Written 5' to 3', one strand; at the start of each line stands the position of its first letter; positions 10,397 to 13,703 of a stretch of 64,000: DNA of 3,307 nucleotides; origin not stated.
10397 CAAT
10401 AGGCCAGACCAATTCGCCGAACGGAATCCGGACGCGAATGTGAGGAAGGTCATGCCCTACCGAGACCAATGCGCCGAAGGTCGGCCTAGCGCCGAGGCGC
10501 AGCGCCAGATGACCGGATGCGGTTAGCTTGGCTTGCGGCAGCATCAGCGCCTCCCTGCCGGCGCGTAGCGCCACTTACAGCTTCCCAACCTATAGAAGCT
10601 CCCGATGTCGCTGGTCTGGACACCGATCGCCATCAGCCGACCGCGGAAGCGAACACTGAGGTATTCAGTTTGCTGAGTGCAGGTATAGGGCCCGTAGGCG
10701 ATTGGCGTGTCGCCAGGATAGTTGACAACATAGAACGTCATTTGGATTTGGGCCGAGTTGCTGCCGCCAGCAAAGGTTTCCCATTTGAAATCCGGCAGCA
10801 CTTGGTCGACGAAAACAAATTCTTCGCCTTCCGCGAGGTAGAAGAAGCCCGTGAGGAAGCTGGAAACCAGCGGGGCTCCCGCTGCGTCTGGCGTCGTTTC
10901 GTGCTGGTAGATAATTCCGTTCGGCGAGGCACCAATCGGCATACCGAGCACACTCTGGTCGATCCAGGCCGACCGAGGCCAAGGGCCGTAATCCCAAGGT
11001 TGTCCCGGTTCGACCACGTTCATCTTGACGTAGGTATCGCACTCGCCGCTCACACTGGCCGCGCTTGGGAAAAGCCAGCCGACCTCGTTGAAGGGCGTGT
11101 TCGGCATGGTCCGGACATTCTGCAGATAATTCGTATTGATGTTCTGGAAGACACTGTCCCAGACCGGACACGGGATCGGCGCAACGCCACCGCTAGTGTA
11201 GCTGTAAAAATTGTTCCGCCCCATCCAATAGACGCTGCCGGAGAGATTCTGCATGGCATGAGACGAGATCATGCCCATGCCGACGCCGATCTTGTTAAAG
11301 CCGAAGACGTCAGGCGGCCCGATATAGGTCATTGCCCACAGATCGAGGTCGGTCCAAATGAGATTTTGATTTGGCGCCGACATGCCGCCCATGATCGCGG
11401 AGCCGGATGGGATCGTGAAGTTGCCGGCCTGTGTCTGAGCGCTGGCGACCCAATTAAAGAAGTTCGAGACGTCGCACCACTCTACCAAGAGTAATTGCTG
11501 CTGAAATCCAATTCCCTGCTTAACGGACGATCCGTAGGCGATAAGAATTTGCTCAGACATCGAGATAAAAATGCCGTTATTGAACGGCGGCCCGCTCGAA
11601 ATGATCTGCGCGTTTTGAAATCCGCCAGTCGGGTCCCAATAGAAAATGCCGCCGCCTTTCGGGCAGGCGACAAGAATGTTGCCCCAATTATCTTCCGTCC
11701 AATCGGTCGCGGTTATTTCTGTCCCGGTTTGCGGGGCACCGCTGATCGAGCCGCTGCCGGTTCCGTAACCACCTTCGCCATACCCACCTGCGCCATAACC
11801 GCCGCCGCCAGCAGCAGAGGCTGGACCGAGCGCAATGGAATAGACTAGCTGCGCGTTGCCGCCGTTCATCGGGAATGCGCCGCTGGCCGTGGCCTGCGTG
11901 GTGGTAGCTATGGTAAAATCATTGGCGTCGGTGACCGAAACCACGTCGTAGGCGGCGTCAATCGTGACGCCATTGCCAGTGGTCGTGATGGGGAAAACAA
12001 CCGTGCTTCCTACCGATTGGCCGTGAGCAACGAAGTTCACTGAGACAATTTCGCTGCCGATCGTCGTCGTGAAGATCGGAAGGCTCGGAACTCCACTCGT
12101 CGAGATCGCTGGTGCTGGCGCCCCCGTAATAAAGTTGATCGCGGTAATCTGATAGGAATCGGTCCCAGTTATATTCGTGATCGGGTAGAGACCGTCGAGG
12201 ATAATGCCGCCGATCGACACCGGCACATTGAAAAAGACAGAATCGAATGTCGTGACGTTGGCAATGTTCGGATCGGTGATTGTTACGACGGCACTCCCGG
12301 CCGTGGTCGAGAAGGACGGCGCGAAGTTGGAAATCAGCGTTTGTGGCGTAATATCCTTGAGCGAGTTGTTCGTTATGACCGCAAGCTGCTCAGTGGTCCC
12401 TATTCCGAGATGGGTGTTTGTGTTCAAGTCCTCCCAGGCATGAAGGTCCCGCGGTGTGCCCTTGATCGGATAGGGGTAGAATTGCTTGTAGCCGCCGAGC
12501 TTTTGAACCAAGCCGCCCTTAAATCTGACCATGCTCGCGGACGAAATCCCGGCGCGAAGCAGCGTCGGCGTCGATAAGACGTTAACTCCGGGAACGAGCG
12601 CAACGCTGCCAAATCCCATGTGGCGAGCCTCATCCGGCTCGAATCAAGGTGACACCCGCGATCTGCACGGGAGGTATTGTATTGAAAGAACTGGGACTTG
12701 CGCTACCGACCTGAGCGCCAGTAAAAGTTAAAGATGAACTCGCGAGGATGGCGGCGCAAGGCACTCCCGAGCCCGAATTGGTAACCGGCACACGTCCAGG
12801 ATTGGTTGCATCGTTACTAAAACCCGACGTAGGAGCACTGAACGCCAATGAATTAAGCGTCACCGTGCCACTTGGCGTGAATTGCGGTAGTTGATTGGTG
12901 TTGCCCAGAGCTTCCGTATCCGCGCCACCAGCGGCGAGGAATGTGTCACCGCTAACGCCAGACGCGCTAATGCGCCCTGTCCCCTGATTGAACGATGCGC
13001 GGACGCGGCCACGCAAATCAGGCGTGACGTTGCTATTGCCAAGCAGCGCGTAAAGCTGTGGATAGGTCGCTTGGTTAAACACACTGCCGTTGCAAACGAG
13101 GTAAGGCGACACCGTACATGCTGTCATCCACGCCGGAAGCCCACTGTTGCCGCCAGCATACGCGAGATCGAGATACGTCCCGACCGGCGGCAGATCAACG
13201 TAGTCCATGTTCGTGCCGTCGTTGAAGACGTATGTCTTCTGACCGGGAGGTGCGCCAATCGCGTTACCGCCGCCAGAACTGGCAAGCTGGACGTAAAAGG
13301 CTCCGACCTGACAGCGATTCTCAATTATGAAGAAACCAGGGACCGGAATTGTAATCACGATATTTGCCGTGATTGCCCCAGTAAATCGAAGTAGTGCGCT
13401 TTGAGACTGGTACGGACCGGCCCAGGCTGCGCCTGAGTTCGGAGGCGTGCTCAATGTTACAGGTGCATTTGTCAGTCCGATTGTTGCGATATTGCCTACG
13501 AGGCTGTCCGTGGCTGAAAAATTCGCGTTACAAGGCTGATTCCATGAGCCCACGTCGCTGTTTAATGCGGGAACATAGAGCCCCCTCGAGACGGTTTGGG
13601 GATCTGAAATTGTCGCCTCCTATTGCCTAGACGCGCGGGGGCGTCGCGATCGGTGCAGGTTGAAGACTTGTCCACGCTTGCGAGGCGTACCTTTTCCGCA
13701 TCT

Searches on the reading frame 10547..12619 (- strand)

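Call 49: search_protein_families(library=pfam, proteins=[window:10547-12619:-], max_evalue=0.001)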
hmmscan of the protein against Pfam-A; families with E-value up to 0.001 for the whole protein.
window:10547-12619:- (691 aa): 0 families

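Call 50: search_protein_families(library=phrogs, proteins=[window:10547-12619:-], max_evalue=0.001)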
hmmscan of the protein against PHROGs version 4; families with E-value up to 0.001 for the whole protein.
window:10547-12619:- (691 aa): 1 family
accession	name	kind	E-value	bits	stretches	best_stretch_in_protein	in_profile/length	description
phrog_3287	-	head and packaging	7.4e-61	207.5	1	9-691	11-524/524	virion structural protein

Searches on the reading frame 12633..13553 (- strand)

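Call 50: search_protein_families(library=phrogs, proteins=[window:12633-13553:-], max_evalue=0.001)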
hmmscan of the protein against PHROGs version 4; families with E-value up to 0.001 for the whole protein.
window:12633-13553:- (307 aa): 11 families
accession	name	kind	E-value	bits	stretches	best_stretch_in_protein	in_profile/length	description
phrog_523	-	tail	4.4e-08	33.4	1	142-183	494-534/673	tail collar fiber protein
phrog_7489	-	tail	6.2e-07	29.4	1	151-181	441-471/775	tail fiber protein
phrog_14307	-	unknown function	1.9e-06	28.6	1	142-194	56-107/137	-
phrog_6256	-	tail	6.4e-06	26.5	1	150-190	305-344/686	tail fiber protein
phrog_12846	-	tail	7.1e-06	26.1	1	141-192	162-212/552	tail fiber protein; Ig-domain containing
phrog_20472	-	unknown function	1e-05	26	1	141-191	232-281/366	-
phrog_2915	-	tail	3.3e-05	23.9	1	149-183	225-259/599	tail fiber protein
phrog_327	-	tail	3.9e-05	24.2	1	147-220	314-391/618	tail protein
phrog_1858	-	tail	7.5e-05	21.8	1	142-193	146-208/1018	tail fiber protein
phrog_31104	-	unknown function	0.00023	21.4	1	2-242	21-277/365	-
phrog_3100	-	tail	0.00034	22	1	141-183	225-266/382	tail fiber protein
